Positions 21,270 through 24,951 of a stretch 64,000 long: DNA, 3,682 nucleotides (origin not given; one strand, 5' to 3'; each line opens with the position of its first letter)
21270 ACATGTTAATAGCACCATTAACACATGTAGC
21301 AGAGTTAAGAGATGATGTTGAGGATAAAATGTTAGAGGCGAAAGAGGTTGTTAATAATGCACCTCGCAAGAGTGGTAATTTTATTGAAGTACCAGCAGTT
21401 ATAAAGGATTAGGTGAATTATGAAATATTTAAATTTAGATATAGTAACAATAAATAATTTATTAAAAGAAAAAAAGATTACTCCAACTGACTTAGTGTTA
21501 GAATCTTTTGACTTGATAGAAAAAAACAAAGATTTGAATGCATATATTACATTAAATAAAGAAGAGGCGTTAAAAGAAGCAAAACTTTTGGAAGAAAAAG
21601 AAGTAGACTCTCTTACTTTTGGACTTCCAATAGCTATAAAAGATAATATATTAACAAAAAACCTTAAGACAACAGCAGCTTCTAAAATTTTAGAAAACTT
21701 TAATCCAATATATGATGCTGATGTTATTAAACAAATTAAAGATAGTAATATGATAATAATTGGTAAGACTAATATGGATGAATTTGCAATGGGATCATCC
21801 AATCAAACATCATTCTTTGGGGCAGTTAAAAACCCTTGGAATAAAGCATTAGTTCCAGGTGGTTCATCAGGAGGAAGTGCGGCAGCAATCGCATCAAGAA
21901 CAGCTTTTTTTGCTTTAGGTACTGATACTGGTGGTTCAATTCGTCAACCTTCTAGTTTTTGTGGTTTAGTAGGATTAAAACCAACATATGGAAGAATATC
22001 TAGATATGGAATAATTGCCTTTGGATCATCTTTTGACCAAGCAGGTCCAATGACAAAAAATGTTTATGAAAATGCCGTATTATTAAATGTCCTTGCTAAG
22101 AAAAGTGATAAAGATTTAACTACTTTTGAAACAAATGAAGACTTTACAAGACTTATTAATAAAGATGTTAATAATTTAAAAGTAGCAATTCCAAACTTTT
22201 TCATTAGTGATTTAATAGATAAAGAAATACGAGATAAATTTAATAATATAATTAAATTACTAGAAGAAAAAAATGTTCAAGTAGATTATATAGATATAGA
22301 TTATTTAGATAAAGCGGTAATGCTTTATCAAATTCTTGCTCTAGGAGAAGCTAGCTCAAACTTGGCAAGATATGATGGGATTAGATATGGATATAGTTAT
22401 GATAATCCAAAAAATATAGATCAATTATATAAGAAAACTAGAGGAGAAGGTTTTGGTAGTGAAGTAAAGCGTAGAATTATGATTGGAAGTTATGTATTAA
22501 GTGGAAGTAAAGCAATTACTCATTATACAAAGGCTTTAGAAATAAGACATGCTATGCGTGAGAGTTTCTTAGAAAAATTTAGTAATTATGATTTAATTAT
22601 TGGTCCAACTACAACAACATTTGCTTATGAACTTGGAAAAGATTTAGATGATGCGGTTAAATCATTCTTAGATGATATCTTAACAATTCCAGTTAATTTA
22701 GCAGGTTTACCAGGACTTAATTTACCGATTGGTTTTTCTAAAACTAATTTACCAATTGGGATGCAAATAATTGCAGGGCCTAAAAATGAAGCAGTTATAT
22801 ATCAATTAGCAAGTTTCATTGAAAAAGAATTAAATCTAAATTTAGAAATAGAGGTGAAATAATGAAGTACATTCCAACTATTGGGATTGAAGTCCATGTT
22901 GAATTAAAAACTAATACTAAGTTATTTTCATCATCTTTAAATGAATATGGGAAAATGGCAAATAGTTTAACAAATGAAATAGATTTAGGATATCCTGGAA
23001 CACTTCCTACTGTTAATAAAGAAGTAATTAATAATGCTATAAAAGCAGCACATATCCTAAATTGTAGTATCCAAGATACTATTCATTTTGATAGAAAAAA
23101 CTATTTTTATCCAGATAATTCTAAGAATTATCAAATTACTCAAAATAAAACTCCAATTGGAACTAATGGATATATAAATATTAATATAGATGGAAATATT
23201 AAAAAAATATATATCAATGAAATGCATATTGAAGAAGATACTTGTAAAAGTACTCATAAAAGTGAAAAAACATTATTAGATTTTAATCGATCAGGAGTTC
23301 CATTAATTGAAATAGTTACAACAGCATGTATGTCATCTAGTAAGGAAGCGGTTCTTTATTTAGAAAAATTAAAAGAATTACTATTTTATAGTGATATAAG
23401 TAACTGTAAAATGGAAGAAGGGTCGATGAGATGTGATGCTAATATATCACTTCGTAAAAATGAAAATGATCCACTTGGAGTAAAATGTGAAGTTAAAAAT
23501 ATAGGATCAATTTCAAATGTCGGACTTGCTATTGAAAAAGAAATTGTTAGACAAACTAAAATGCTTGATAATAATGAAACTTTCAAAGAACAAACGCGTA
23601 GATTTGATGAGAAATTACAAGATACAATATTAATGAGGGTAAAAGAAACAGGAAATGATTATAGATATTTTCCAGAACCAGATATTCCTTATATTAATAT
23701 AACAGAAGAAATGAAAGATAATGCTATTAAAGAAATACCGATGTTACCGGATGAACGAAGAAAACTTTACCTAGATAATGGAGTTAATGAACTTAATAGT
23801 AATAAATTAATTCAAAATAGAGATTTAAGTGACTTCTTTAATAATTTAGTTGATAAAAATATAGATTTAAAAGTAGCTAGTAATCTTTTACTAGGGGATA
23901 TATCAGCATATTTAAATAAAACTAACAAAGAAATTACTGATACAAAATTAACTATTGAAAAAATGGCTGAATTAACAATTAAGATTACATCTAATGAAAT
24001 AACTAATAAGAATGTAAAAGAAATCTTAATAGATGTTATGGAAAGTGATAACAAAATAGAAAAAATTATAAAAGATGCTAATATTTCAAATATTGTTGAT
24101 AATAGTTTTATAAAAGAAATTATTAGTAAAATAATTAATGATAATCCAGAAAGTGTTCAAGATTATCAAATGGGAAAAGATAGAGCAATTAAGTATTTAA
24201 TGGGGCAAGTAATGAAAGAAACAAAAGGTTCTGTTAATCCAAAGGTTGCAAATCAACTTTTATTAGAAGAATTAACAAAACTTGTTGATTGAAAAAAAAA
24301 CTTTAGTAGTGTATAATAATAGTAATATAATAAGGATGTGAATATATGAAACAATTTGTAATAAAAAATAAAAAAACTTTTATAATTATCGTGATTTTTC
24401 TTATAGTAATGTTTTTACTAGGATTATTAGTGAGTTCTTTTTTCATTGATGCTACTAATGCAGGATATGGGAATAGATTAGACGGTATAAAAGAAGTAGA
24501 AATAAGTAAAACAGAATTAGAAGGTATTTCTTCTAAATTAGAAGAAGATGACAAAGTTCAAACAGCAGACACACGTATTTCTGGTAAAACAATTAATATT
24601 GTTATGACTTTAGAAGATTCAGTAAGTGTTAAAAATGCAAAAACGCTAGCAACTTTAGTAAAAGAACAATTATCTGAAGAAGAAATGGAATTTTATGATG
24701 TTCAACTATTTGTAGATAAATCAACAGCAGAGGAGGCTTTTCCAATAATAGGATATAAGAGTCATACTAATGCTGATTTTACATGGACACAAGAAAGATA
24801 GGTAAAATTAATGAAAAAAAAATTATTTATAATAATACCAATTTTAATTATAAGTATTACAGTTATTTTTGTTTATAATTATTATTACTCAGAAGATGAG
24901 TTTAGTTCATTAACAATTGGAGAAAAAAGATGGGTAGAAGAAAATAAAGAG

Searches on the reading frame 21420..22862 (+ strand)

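Call 43: search_protein_families(library=pfam, proteins=[window:21420-22862:+], max_evalue=0.001)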
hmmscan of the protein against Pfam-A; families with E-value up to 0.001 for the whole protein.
window:21420-22862:+ (480 aa): 1 family
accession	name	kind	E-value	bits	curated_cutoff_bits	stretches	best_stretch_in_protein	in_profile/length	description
PF01425.27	Amidase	-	4.9e-134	448.2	27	1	25-458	2-442/445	Amidase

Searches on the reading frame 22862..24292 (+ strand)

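Call 43: search_protein_families(library=pfam, proteins=[window:22862-24292:+], max_evalue=0.001)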
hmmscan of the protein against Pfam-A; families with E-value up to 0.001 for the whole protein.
window:22862-24292:+ (476 aa): 2 families
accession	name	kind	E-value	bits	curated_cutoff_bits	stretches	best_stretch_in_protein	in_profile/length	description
PF02934.20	GatB_N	-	1.2e-107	359.6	23.4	1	6-284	2-275/277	GatB/GatE catalytic domain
PF02637.23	GatB_Yqey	-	5.5e-39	133.8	27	1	324-471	1-148/148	GatB domain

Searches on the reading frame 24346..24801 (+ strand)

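Call 43: search_protein_families(library=pfam, proteins=[window:24346-24801:+], max_evalue=0.001)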
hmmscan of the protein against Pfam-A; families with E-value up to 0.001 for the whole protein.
window:24346-24801:+ (151 aa): 0 families

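Call 61: search_protein_families(library=ncbifam, proteins=[window:24346-24801:+], max_evalue=0.01)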
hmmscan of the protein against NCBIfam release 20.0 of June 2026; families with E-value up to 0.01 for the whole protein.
window:24346-24801:+ (151 aa): 1 family
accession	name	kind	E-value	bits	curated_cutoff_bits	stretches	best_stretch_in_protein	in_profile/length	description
NF033218.1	anchor_AmaP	equivalog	0.0079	16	55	0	10-112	48-150/166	alkaline shock response membrane anchor protein AmaP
